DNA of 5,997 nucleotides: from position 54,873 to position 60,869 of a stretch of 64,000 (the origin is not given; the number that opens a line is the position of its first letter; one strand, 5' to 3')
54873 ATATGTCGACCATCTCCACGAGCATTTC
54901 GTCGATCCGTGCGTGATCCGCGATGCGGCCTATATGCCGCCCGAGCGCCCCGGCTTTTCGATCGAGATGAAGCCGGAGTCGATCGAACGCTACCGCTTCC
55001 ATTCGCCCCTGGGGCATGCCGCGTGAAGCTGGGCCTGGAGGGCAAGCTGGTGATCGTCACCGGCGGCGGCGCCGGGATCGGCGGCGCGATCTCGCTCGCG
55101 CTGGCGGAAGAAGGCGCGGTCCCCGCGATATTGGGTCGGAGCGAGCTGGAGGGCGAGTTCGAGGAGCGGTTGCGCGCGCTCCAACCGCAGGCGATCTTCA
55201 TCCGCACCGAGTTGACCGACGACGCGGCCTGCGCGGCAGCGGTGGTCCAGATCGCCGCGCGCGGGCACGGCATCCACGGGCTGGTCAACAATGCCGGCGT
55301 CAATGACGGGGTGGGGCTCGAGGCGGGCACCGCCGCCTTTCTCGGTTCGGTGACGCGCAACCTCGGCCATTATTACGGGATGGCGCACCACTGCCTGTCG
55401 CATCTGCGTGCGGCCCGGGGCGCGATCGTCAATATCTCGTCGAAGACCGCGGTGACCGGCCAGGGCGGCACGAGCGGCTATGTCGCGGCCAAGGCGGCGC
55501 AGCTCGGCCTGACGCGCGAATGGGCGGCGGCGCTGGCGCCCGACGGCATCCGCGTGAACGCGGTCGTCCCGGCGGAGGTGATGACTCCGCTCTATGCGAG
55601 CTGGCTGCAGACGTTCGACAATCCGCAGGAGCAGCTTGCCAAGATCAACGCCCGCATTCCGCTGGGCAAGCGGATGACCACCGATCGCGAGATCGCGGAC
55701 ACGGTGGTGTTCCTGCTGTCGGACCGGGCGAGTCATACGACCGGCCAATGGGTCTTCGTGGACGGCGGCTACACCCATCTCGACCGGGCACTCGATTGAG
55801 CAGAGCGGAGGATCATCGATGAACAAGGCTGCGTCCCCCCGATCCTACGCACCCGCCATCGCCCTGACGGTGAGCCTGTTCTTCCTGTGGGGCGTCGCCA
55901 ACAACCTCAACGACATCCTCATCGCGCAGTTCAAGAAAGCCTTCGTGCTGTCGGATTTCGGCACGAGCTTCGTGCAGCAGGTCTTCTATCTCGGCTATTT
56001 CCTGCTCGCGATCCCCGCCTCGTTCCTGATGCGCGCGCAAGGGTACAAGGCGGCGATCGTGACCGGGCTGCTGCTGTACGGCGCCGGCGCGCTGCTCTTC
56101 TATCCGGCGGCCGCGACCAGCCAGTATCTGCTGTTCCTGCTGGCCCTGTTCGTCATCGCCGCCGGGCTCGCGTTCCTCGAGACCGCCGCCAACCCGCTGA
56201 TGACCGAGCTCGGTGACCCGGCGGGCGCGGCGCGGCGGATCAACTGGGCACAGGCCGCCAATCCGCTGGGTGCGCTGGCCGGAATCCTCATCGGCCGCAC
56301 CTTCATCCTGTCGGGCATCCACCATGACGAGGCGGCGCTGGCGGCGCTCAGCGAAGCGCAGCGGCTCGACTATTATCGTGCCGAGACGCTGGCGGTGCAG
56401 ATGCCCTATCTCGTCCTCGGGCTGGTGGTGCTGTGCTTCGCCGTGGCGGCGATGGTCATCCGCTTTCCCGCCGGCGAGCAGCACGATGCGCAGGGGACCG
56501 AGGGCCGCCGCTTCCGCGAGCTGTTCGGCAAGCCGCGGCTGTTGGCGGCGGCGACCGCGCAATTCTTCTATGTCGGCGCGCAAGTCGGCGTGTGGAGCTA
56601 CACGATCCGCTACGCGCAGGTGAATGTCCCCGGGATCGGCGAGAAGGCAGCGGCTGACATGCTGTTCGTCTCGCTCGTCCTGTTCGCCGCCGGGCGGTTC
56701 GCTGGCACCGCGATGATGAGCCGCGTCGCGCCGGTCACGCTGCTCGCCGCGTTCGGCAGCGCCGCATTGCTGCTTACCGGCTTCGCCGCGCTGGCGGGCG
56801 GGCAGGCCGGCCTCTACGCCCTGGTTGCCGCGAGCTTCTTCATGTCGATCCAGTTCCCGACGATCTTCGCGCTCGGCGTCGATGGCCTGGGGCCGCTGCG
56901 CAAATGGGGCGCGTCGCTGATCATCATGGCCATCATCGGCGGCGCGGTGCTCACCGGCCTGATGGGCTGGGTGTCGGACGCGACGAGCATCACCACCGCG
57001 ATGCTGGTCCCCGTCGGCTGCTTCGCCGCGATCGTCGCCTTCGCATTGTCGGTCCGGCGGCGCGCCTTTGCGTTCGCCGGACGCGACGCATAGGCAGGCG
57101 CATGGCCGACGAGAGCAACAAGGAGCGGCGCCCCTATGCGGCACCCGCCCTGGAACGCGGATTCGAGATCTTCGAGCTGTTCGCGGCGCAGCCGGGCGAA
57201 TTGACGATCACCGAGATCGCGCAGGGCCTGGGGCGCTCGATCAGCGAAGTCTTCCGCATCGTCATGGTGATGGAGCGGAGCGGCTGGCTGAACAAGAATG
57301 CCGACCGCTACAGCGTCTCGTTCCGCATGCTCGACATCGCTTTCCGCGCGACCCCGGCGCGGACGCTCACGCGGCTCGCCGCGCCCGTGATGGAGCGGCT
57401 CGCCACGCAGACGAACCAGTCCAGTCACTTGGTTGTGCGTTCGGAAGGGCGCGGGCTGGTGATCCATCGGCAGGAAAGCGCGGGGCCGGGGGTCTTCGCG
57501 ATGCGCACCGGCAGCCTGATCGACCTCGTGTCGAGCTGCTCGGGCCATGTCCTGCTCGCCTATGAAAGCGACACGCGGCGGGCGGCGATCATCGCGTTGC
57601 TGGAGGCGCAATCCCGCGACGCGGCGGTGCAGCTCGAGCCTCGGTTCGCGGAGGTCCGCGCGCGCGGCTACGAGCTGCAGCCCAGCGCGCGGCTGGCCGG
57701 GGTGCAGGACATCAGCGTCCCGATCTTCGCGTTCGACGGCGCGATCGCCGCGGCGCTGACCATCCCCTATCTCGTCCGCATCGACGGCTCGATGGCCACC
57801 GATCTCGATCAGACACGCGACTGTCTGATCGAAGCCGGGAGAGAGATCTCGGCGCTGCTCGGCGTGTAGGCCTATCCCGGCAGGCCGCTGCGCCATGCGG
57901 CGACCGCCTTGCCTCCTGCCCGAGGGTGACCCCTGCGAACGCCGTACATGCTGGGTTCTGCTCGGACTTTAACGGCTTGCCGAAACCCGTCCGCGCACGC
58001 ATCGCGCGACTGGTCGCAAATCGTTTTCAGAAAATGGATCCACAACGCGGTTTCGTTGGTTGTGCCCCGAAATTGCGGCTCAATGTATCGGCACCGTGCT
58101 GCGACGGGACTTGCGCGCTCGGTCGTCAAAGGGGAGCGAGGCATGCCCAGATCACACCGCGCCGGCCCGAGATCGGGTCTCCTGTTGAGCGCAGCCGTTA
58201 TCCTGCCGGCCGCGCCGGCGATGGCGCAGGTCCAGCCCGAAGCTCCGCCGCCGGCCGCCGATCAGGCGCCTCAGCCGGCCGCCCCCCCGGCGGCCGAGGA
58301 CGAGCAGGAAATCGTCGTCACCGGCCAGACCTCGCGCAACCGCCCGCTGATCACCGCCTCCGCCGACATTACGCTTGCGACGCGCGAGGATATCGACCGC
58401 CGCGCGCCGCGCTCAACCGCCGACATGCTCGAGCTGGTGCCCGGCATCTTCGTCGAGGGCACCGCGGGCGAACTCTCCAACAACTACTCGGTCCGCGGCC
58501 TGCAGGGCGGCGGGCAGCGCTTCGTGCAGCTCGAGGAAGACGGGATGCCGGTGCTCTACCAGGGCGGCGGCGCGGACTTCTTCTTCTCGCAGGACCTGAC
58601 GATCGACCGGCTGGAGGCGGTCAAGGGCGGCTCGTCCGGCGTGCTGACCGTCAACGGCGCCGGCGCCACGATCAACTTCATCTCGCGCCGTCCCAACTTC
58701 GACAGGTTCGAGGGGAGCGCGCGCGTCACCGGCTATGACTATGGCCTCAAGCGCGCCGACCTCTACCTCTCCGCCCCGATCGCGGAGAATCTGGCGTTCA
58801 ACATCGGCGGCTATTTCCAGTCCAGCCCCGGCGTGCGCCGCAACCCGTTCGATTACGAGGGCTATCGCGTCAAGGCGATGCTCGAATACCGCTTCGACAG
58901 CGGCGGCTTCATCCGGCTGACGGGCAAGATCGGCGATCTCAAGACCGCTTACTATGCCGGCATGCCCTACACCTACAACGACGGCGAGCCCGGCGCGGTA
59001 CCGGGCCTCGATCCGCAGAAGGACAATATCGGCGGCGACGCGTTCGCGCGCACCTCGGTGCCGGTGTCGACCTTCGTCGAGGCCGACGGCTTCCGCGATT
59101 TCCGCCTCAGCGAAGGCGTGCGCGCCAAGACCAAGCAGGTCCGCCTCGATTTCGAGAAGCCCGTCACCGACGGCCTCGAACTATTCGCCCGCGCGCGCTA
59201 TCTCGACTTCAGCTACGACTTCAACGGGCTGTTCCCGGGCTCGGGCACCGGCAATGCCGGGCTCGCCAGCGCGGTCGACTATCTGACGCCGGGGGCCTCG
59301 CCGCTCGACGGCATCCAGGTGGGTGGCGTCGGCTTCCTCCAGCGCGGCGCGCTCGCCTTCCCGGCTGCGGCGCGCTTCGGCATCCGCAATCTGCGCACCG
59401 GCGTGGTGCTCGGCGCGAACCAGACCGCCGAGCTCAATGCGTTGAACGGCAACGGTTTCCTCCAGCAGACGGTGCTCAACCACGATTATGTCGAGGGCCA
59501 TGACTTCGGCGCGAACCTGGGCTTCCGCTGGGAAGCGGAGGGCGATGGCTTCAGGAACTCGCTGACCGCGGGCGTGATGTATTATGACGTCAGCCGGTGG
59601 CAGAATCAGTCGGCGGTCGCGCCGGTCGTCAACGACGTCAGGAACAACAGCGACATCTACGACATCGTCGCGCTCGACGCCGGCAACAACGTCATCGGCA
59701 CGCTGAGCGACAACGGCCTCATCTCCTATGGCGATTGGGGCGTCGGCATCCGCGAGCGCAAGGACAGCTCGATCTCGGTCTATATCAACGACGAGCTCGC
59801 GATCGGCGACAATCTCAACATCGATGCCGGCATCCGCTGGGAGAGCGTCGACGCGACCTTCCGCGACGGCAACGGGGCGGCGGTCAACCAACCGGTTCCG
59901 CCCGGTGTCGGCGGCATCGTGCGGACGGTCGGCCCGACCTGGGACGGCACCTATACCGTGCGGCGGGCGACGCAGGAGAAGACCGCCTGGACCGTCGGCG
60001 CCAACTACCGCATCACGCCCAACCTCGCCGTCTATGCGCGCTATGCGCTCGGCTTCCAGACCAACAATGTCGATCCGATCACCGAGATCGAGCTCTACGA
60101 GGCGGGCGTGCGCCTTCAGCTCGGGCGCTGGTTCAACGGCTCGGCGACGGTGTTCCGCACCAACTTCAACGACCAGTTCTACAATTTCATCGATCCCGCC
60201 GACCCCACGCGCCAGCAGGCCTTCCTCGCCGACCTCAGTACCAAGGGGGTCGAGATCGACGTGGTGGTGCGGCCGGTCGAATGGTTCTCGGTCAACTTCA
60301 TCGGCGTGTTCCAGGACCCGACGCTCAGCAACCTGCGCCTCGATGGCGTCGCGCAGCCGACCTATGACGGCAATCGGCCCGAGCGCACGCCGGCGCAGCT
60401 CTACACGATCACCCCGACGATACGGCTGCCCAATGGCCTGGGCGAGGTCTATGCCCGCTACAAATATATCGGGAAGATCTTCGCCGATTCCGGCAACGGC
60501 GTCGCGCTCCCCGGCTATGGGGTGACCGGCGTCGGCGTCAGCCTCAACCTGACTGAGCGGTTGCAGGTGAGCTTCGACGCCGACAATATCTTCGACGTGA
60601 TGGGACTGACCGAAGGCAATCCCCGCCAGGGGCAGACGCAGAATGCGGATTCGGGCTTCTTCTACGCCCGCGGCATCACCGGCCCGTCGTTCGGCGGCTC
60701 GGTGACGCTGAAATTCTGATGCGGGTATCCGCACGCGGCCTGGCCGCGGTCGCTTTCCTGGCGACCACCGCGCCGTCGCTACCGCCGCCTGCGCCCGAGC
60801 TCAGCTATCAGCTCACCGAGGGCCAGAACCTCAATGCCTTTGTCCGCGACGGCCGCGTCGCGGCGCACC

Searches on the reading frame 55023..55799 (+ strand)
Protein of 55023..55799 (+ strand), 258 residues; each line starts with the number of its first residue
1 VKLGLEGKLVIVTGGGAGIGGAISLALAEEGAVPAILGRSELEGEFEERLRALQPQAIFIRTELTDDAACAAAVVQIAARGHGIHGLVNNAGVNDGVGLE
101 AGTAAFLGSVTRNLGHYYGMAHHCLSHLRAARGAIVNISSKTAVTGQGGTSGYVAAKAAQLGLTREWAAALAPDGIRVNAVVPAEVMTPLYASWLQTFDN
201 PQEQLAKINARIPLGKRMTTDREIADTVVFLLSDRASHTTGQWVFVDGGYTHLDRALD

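Call 3: search_protein_families(library=pfam, proteins=[window:55023-55799:+])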
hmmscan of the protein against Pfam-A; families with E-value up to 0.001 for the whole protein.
window:55023-55799:+ (258 aa): 3 families
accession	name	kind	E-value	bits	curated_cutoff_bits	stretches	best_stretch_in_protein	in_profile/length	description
PF13561.12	adh_short_C2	-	5.7e-45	154.2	27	1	17-251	6-236/236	Enoyl-(Acyl carrier protein) reductase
PF00106.31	adh_short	-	4.5e-37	127.9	26.6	1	8-194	1-190/195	short chain dehydrogenase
PF08659.16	KR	-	3.9e-10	40.4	22.6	1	10-169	3-165/180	KR domain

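Call 4: search_protein_families(library=ncbifam, proteins=[window:55023-55799:+])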
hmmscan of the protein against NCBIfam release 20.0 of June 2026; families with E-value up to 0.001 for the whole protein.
window:55023-55799:+ (258 aa): 222 families (the best 25 are shown)
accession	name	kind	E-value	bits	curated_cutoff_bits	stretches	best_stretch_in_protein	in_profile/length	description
NF052481.1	FucosDh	equivalog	2e-125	417.3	300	1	1-257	1-257/257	L-fucose dehydrogenase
NF006384.0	PRK08628.1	equivalog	4.5e-123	409.5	307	1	1-257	1-257/258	SDR family oxidoreductase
NF005559.1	PRK07231.1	subfamily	5.4e-49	166.9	215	1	5-251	2-248/249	glucose 1-dehydrogenase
NF006121.0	PRK08265.1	subfamily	3.3e-44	151.4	294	1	4-253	4-248/263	short chain dehydrogenase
NF004791.0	PRK06138.1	equivalog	6.3e-44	150.2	312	1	5-251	3-250/252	SDR family oxidoreductase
NF004818.0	PRK06172.1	equivalog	2e-42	145.3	336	1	2-251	2-251/253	SDR family oxidoreductase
NF052558.1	MBtsdlDhBudC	equivalog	1.1e-40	139.7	270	1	6-251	2-242/250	meso-2,3-butanediol dehydrogenase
TIGR01830.1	3oxo_ACP_reduc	equivalog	1.7e-39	136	297.75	1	10-249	1-237/239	3-oxoacyl-[acyl-carrier-protein] reductase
NF009466.0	PRK12826.1-2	subfamily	3.9e-39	134.6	222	1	8-250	4-244/248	3-oxoacyl-ACP reductase FabG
NF004847.0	PRK06198.1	subfamily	9.3e-39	133.3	240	1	4-246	4-251/269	oxidoreductase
NF053701.1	CsHdxCHCADhChcB2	equivalog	4.4e-38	131.2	350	1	5-251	1-243/245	cis-4-hydroxycyclohexanecarboxylate dehydrogenase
NF004203.0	PRK05653.2-4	subfamily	3.4e-37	128.2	313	1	5-251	4-257/260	3-oxoacyl-ACP reductase FabG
NF005893.0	PRK07856.1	equivalog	3.4e-37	128.1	255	1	2-249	4-240/255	SDR family oxidoreductase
NF005067.0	PRK06484.1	equivalog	2.3e-36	125.4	713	1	7-253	9-254/524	short chain dehydrogenase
NF004198.0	PRK05653.1-3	equivalog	2.7e-36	125.3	296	1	5-250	5-246/248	3-oxoacyl-ACP reductase FabG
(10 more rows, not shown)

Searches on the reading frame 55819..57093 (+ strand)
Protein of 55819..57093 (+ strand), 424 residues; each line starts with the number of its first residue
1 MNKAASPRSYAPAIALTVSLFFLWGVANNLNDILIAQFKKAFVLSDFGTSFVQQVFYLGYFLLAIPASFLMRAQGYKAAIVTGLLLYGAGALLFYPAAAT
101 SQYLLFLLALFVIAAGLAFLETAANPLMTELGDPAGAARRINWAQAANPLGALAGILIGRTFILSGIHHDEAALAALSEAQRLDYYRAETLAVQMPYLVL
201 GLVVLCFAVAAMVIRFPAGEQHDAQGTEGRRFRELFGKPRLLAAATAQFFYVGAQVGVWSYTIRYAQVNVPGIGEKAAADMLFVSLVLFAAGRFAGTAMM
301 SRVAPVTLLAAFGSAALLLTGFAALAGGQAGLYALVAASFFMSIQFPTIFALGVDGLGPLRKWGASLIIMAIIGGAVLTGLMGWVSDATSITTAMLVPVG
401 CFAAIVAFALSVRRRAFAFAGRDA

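Call 3: search_protein_families(library=pfam, proteins=[window:55819-57093:+])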
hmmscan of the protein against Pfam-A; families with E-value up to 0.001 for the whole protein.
window:55819-57093:+ (424 aa): 1 family
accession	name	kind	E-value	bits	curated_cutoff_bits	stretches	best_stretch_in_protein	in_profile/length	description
PF07690.21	MFS_1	-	1.3e-17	64.2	33.4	1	23-357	7-323/347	Major Facilitator Superfamily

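Call 4: search_protein_families(library=ncbifam, proteins=[window:55819-57093:+])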
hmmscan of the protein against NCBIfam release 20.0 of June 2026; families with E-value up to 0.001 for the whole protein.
window:55819-57093:+ (424 aa): 4 families
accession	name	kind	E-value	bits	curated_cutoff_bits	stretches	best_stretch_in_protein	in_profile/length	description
TIGR00885.1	fucP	equivalog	2.4e-112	376.1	280.4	1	14-409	5-408/410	L-fucose:H+ symporter permease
NF007524.0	PRK10133.1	equivalog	1.1e-111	373.8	427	1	5-410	19-430/438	L-fucose:H+ symporter permease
TIGR01272.1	gluP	subfamily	1.9e-44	152.4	202.55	1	94-406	1-308/310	glucose/galactose MFS transporter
NF046060.1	NagP_SO3503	equivalog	5.5e-35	121.1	625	1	14-410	8-416/423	N-acetylglucosamine MFS transporter NagP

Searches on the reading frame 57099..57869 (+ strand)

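Call 3: search_protein_families(library=pfam, proteins=[window:57099-57869:+])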
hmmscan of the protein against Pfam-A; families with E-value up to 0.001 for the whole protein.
window:57099-57869:+ (256 aa): 2 families
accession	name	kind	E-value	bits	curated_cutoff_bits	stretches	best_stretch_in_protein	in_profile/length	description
PF01614.24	IclR_C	-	2.2e-16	60.3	24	1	88-251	7-173/174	Bacterial transcriptional regulator IclR C-terminal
PF09339.16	HTH_IclR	-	3.3e-13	49.6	22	1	17-66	1-50/52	IclR helix-turn-helix domain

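Call 4: search_protein_families(library=ncbifam, proteins=[window:57099-57869:+])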
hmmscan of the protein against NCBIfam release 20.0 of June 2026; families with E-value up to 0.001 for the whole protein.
window:57099-57869:+ (256 aa): 6 families
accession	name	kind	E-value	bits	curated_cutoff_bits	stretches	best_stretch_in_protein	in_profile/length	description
TIGR02431.1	pcaR_pcaU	subfamily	1.6e-26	93.1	284.75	1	17-223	7-218/248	beta-ketoadipate pathway transcriptional regulators, PcaR/PcaU/PobR family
NF045644.1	TransRegBhcR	equivalog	3.4e-21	75.7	350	1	14-255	21-266/267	HTH-type transcriptional regulator BhcR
NF011671.1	PRK15090.1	equivalog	5.2e-20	71.7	275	1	7-255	2-254/256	DNA-binding transcriptional regulator KdgR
NF007548.0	PRK10163.1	equivalog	4.3e-07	29.3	406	1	14-223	20-236/271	HTH-type transcriptional repressor AllR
NF008601.2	PRK11569.1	equivalog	6.3e-07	28.8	380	1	17-237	28-258/276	glyoxylate bypass operon transcriptional repressor IclR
NF007341.0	PRK09834.1-3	equivalog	4.7e-05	22.6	269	1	18-226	10-231/274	DNA-binding transcriptional regulator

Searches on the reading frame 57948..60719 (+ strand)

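Call 3: search_protein_families(library=pfam, proteins=[window:57948-60719:+])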
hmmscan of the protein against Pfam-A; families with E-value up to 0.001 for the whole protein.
window:57948-60719:+ (923 aa): 2 families
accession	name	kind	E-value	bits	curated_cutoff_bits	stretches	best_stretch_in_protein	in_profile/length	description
PF00593.30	TonB_dep_Rec_b-barrel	-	5.8e-25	89.5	27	1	492-881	38-436/436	TonB dependent receptor-like, beta-barrel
PF07715.20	Plug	-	3.9e-12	47.1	23.9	1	136-238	4-104/107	TonB-dependent Receptor Plug Domain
